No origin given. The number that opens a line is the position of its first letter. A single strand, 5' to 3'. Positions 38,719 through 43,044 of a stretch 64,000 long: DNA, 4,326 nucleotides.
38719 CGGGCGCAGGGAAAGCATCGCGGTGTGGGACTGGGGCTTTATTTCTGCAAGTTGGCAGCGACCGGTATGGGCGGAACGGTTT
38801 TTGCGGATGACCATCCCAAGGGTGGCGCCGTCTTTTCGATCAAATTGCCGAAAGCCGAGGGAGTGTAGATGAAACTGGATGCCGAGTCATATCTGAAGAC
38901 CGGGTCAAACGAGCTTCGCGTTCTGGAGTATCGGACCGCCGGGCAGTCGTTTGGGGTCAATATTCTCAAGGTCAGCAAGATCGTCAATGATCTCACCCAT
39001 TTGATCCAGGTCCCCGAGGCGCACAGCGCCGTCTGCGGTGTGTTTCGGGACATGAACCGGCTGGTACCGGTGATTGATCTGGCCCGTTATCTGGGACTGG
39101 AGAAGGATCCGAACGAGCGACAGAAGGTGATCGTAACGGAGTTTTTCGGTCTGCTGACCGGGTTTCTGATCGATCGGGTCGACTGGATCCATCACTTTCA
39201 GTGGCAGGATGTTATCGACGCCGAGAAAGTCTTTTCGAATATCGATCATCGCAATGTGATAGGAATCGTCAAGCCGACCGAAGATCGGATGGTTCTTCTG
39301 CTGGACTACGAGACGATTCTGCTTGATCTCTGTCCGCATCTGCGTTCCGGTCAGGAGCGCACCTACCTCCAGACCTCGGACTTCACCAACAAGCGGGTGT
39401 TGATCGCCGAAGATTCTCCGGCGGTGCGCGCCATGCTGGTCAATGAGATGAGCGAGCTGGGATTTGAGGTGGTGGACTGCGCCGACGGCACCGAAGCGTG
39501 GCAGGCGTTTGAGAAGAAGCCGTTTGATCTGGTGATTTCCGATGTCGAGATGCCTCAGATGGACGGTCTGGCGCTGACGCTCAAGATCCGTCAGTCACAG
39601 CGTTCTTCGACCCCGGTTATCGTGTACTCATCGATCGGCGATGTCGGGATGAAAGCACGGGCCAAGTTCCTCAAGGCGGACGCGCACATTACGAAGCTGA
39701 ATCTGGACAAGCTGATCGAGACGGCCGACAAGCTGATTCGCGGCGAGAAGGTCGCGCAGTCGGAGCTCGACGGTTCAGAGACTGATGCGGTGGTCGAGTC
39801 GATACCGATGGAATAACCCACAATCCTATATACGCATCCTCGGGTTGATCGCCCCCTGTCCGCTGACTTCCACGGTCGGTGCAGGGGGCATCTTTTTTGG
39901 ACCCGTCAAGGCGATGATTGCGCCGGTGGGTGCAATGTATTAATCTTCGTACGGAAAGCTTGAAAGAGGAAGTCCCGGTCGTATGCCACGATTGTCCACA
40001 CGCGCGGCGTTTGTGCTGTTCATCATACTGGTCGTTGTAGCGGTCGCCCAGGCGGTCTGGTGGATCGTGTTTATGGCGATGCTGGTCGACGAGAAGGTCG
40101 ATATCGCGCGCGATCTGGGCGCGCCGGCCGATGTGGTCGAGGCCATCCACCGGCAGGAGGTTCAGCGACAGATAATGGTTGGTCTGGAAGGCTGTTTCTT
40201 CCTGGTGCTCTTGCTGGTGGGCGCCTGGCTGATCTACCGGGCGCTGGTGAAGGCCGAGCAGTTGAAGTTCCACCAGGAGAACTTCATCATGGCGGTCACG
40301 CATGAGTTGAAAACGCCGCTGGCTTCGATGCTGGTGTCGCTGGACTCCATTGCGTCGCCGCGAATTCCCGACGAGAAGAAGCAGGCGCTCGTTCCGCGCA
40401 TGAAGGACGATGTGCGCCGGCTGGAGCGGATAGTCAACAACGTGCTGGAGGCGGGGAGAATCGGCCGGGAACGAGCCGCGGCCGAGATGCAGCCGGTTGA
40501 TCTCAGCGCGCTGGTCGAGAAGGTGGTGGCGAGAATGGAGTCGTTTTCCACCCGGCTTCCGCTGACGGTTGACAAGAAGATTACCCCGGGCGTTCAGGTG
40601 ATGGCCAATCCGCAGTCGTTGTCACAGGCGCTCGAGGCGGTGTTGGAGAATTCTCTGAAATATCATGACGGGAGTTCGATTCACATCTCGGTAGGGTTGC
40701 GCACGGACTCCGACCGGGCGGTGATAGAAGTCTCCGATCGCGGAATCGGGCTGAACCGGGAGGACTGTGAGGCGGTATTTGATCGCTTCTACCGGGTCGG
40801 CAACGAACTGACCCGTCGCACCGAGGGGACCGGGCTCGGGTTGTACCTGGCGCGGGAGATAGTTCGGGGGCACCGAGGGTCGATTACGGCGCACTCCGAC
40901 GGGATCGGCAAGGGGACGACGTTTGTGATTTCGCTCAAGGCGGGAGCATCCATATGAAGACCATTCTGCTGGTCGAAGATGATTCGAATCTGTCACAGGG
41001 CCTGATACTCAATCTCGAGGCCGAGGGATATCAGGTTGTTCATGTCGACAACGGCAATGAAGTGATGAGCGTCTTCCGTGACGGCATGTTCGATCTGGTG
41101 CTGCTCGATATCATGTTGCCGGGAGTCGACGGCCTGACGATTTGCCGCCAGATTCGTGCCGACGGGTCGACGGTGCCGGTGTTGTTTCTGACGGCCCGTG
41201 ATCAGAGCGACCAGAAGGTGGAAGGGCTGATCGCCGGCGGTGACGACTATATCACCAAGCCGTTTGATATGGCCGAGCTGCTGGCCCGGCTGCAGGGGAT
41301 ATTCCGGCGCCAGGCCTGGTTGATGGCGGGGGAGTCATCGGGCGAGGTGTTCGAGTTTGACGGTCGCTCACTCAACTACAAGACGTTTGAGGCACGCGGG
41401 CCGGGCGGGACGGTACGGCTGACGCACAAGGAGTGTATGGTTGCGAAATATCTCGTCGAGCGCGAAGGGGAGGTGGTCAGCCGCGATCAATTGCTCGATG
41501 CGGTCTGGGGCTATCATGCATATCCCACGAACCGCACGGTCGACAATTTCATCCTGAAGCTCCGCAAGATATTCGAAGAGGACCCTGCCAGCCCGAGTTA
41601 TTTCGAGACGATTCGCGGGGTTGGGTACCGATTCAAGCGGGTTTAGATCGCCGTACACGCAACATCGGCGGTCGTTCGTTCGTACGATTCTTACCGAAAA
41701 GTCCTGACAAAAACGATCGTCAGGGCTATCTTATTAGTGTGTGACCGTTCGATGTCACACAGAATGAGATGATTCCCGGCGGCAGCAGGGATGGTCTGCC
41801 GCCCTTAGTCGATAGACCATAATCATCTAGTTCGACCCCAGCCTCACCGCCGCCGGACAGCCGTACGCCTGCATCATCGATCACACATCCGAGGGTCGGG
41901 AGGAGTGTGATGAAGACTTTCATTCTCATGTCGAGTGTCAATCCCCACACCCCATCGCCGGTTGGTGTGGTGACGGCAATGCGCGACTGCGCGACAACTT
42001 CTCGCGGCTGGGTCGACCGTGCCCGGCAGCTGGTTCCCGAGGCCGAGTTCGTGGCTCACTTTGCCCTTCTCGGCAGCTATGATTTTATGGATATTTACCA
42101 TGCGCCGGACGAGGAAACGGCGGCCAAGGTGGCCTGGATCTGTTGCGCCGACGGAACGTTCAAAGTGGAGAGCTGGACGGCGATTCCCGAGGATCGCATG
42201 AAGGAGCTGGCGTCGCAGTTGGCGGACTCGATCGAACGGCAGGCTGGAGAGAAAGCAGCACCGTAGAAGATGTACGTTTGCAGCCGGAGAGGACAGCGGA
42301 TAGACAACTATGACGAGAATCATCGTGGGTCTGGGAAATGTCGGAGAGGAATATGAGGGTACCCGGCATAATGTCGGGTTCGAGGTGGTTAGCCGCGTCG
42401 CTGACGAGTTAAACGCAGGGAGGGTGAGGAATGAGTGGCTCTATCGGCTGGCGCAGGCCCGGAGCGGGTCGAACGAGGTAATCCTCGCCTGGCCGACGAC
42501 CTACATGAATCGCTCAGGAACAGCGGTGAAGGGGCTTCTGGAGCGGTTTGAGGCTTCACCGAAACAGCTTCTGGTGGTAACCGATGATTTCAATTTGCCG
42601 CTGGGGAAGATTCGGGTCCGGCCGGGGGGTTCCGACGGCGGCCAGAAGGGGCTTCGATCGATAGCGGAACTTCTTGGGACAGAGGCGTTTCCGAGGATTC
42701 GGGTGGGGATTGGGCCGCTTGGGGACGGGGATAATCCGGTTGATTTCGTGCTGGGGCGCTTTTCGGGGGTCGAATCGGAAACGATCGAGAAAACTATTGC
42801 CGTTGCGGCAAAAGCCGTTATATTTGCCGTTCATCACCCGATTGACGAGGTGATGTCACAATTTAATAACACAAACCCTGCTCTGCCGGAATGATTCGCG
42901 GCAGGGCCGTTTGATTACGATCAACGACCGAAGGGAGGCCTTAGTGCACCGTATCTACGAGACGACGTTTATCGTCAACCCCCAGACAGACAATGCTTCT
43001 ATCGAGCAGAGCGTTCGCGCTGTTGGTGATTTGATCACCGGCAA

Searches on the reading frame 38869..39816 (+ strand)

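Call 60: search_protein_families(library=pfam, proteins=[window:38869-39816:+], max_evalue=0.0001)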
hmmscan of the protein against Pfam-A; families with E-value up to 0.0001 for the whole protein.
window:38869-39816:+ (315 aa): 2 families
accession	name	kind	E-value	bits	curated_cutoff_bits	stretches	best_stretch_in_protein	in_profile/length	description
PF01584.24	CheW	-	5.7e-24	84.7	23.5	1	18-151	2-134/138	CheW-like domain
PF00072.30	Response_reg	-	6e-22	78.4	30.2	1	177-284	1-108/111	Response regulator receiver domain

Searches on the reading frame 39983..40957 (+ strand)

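Call 60: search_protein_families(library=pfam, proteins=[window:39983-40957:+], max_evalue=0.0001)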
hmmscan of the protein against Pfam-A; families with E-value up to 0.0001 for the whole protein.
window:39983-40957:+ (324 aa): 2 families
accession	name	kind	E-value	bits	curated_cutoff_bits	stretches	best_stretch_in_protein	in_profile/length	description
PF02518.31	HATPase_c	-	8.4e-24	84.6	26.4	1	209-320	2-109/111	Histidine kinase-, DNA gyrase B-, and HSP90-like ATPase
PF00512.31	HisKA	-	3.4e-11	43.5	26.9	1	98-161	2-64/66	His Kinase A (phospho-acceptor) domain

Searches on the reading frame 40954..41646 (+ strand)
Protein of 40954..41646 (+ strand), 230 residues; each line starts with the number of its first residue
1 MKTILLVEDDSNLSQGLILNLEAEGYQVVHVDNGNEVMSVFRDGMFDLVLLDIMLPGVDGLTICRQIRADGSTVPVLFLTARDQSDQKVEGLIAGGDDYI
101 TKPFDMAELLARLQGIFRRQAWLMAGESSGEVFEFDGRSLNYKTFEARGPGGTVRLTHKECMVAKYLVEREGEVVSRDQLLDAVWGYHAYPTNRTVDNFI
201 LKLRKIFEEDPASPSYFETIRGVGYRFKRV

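Call 60: search_protein_families(library=pfam, proteins=[window:40954-41646:+], max_evalue=0.0001)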
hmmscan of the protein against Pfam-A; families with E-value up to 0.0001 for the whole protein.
window:40954-41646:+ (230 aa): 2 families
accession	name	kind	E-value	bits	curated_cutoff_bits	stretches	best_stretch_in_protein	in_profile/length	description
PF00072.30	Response_reg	-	3.2e-29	101.8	30.2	1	4-113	1-110/111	Response regulator receiver domain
PF00486.34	Trans_reg_C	-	1.7e-23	82.9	26.2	1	153-227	3-77/77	Transcriptional regulatory protein, C terminal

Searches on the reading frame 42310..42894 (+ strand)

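Call 60: search_protein_families(library=pfam, proteins=[window:42310-42894:+], max_evalue=0.0001)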
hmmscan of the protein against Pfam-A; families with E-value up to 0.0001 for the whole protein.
window:42310-42894:+ (194 aa): 1 family
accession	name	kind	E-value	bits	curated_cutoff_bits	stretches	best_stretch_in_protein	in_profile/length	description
PF01195.25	Pept_tRNA_hydro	-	2.1e-56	191.1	27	1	4-186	1-183/183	Peptidyl-tRNA hydrolase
